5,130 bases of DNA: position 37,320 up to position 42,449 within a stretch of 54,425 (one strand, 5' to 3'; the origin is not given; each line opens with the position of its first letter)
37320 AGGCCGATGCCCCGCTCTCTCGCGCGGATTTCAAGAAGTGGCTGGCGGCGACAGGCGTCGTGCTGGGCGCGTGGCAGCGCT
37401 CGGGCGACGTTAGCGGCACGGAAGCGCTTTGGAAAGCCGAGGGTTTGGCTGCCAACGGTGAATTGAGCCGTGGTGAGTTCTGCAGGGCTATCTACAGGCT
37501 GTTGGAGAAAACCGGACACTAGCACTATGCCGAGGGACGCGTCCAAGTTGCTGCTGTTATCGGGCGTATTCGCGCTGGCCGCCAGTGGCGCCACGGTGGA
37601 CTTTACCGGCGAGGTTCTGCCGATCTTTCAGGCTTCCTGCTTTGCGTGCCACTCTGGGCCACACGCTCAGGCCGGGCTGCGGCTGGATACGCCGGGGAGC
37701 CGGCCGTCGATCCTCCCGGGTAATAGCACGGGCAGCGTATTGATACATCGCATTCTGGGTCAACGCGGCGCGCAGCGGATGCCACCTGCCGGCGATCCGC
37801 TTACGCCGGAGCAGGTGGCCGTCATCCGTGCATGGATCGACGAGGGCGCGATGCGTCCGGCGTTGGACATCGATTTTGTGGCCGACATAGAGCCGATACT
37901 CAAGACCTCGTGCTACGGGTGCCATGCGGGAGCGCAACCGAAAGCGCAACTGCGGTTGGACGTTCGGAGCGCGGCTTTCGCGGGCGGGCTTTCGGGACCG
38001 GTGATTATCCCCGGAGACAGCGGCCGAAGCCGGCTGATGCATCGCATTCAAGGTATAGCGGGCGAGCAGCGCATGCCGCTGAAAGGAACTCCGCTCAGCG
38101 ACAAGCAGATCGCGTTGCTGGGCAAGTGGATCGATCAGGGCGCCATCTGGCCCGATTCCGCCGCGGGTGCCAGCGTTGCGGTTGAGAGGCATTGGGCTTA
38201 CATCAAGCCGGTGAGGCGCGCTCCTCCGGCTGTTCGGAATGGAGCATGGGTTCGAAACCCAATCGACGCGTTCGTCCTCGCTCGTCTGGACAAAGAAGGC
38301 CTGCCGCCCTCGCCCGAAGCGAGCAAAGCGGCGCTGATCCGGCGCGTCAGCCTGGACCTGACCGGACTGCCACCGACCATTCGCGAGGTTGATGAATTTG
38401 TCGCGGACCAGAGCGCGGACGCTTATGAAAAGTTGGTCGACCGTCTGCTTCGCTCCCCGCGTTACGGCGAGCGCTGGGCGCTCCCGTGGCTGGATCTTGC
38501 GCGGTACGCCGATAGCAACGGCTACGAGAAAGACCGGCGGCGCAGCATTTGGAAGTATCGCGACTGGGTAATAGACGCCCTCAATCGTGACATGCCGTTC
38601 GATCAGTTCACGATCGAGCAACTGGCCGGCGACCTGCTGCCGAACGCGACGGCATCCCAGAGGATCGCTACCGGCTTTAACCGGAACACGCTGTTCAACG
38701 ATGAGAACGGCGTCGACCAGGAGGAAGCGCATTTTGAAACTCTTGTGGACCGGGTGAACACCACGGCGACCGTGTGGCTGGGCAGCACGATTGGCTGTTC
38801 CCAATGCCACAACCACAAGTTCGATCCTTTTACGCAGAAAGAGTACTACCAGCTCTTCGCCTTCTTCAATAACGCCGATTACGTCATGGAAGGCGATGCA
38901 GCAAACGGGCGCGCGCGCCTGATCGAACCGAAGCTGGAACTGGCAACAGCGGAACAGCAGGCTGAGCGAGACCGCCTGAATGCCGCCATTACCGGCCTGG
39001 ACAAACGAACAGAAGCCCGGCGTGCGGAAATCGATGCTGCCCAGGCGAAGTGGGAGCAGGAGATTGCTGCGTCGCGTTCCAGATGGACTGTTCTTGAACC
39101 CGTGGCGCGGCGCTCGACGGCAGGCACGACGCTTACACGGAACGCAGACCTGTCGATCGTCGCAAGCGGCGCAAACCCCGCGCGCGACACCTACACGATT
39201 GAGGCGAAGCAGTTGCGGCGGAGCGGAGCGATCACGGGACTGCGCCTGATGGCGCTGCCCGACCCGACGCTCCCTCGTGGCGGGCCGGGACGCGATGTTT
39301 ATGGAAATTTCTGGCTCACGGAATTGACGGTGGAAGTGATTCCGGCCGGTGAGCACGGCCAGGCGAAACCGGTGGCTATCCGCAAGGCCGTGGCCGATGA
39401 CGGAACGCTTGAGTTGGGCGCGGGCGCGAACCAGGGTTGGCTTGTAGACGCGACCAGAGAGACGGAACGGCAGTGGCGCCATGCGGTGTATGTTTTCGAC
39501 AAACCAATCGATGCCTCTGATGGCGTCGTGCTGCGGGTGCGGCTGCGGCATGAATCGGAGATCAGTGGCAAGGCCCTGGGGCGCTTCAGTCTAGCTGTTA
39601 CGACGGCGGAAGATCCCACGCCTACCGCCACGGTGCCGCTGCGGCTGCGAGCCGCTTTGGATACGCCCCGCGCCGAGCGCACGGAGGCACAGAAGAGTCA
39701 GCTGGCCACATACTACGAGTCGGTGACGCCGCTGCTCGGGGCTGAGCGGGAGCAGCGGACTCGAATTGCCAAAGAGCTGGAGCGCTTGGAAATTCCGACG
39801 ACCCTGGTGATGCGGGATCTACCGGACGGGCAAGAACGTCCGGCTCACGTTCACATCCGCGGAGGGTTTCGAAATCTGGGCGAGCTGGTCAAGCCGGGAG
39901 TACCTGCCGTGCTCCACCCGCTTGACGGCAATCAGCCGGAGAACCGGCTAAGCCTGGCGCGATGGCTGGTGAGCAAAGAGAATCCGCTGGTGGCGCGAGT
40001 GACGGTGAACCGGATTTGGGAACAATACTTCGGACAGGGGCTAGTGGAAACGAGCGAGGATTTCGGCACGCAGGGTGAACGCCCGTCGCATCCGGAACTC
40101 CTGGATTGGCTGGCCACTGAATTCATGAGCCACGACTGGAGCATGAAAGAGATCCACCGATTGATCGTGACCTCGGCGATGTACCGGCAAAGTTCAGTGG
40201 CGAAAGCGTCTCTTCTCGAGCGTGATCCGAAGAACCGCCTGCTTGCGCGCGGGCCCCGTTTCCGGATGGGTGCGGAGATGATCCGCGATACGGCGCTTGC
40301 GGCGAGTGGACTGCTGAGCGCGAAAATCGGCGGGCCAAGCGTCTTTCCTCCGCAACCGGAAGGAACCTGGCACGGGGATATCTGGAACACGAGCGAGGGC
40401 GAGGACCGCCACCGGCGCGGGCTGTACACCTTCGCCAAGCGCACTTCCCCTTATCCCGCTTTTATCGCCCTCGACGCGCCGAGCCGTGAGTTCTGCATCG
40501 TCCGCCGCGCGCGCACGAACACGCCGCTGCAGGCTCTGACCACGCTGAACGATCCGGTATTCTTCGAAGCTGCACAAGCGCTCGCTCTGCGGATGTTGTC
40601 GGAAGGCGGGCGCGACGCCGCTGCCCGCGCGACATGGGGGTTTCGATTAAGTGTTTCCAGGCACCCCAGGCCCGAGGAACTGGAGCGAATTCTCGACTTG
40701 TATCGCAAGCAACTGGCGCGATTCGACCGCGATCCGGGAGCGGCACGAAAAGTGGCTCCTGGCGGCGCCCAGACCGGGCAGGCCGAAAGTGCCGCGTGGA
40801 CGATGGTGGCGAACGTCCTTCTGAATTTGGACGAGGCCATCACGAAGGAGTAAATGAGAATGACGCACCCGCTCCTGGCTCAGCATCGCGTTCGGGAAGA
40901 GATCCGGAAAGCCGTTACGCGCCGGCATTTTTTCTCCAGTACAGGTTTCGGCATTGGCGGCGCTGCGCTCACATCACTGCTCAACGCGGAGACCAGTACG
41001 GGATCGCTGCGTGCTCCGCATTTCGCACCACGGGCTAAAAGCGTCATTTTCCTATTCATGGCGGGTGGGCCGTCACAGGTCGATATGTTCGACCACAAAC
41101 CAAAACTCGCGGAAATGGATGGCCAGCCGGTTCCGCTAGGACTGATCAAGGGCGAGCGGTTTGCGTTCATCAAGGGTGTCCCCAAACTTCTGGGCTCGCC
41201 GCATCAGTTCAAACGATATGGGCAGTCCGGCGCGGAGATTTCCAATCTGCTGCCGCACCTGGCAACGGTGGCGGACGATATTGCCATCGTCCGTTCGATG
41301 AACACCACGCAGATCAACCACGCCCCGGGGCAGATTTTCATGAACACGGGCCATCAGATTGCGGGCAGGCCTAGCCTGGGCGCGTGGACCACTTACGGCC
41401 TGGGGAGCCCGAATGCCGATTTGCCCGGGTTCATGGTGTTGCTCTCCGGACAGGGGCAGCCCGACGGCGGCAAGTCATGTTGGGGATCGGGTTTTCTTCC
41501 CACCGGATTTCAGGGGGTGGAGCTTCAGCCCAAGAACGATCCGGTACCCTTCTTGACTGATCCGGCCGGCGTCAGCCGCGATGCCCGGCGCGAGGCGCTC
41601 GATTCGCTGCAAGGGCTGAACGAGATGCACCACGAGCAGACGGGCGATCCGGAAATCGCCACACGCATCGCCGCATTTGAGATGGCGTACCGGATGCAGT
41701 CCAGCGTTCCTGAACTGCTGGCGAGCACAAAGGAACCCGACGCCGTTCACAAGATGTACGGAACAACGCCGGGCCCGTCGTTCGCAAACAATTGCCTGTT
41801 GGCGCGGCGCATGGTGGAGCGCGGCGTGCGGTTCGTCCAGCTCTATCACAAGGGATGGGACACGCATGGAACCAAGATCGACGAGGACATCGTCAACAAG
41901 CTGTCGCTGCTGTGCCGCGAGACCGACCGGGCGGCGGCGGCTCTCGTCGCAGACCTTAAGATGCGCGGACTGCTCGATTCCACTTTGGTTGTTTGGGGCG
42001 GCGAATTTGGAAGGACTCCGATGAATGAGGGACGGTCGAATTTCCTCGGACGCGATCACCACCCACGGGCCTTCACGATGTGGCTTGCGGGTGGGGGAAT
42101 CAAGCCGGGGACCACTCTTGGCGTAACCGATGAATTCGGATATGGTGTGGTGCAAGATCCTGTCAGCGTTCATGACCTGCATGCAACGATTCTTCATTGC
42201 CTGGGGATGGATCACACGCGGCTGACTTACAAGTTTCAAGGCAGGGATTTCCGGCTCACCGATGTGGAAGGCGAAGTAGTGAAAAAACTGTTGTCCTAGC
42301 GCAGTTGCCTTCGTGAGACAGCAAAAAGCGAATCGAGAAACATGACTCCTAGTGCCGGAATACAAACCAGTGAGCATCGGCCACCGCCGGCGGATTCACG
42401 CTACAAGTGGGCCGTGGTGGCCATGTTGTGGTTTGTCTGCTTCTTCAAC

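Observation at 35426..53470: Eighteen-kb, ten-gene operon bracketed by paralogous exported flavoproteins and combining a CxxCH protein, DUF1501, three BNR propellers, a sulfatase and a large hydrolase: candidate novel oxidative glycan-processing system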

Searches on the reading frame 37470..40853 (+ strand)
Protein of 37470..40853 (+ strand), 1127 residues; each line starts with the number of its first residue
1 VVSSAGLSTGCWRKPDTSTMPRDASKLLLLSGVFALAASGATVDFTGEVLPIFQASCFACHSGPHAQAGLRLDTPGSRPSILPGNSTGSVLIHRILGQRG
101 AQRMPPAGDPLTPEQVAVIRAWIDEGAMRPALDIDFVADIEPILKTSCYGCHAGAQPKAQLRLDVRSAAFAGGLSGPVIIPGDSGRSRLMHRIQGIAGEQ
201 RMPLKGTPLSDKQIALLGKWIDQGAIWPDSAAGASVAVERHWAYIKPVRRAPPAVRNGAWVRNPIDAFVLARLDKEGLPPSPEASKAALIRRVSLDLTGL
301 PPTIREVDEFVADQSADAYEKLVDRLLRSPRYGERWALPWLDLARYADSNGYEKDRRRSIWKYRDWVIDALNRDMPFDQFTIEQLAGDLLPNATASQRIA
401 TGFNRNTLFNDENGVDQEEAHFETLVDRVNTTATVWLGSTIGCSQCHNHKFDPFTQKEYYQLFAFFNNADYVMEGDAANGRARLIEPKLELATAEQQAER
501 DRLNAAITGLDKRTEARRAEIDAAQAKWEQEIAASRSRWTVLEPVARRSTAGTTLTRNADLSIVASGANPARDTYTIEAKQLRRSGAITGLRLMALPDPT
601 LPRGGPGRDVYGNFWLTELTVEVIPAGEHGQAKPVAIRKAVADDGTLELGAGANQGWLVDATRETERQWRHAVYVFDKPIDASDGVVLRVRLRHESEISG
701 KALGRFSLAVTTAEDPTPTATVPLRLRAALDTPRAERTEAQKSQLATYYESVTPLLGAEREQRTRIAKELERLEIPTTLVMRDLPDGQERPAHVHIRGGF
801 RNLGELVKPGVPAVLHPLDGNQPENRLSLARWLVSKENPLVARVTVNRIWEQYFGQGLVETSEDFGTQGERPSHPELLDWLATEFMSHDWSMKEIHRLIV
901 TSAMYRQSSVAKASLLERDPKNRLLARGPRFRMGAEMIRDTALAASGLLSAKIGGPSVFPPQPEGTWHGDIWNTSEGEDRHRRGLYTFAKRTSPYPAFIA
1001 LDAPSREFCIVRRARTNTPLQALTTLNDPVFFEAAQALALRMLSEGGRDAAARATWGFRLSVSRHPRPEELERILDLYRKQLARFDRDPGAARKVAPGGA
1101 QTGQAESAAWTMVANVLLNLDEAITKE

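Call 4: search_protein_families(library=pfam, proteins=[window:37470-40853:+], max_evalue=0.01)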
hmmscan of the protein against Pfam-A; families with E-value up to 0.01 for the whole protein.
window:37470-40853:+ (1127 aa): 7 families
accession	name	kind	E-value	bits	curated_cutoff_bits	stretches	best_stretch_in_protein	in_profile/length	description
PF07587.16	PSD1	-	4e-102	341.2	28.5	1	825-1077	1-243/244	Protein of unknown function (DUF1553)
PF07583.16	PSCyt2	-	7.2e-91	304.2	29.8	1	264-470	1-208/209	Protein of unknown function (DUF1549)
PF07635.16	PSCyt1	-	7.3e-23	81.4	22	2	148-203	1-56/59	Planctomycete cytochrome C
PF13442.11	Cytochrome_CBB3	-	3.3e-09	37.4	27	1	52-123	9-68/68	Cytochrome C oxidase, cbb3-type, subunit III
PF14376.11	Haem_bd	-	0.0016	18.9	27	0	138-154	32-48/133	Haem-binding domain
PF00034.26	Cytochrom_C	-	0.0024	19.6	21.3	0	52-124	7-87/90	Cytochrome c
PF14522.11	Cytochrome_C7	-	0.0038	17.4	24.8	0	440-453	13-26/67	Cytochrome c7 and related cytochrome c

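Call 5: search_protein_families(library=ncbifam, proteins=[window:37470-40853:+], max_evalue=0.01)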
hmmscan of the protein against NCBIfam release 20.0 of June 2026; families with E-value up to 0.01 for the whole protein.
window:37470-40853:+ (1127 aa): 1 family
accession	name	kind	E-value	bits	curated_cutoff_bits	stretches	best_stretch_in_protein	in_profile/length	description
TIGR03806.1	chp_HNE_0200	subfamily_domain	1.7e-09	37.3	313.3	1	76-124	263-312/314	SO2930 family diheme c-type cytochrome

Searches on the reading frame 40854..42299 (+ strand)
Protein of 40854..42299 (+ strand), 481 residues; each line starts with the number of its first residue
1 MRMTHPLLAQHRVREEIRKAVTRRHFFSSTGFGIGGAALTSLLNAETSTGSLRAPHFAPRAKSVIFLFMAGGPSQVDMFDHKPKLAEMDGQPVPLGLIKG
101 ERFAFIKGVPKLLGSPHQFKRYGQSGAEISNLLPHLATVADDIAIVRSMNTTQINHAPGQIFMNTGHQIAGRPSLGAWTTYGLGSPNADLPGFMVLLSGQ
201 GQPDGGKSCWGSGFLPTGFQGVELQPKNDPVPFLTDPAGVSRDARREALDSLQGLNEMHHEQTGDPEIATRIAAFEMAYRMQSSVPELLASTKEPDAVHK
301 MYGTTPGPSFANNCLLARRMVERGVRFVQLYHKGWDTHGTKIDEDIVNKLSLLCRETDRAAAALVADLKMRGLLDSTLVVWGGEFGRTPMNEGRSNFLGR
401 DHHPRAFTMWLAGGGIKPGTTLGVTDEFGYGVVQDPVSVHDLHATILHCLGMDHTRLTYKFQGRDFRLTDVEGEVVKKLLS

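Call 4: search_protein_families(library=pfam, proteins=[window:40854-42299:+], max_evalue=0.01)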
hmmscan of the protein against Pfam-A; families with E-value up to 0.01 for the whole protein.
window:40854-42299:+ (481 aa): 1 family
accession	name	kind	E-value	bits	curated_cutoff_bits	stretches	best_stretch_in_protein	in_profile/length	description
PF07394.17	DUF1501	-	1.5e-159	531.8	27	1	61-480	1-390/390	Protein of unknown function (DUF1501)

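Call 5: search_protein_families(library=ncbifam, proteins=[window:40854-42299:+], max_evalue=0.01)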
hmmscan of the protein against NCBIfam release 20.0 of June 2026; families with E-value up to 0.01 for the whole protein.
window:40854-42299:+ (481 aa): 0 families
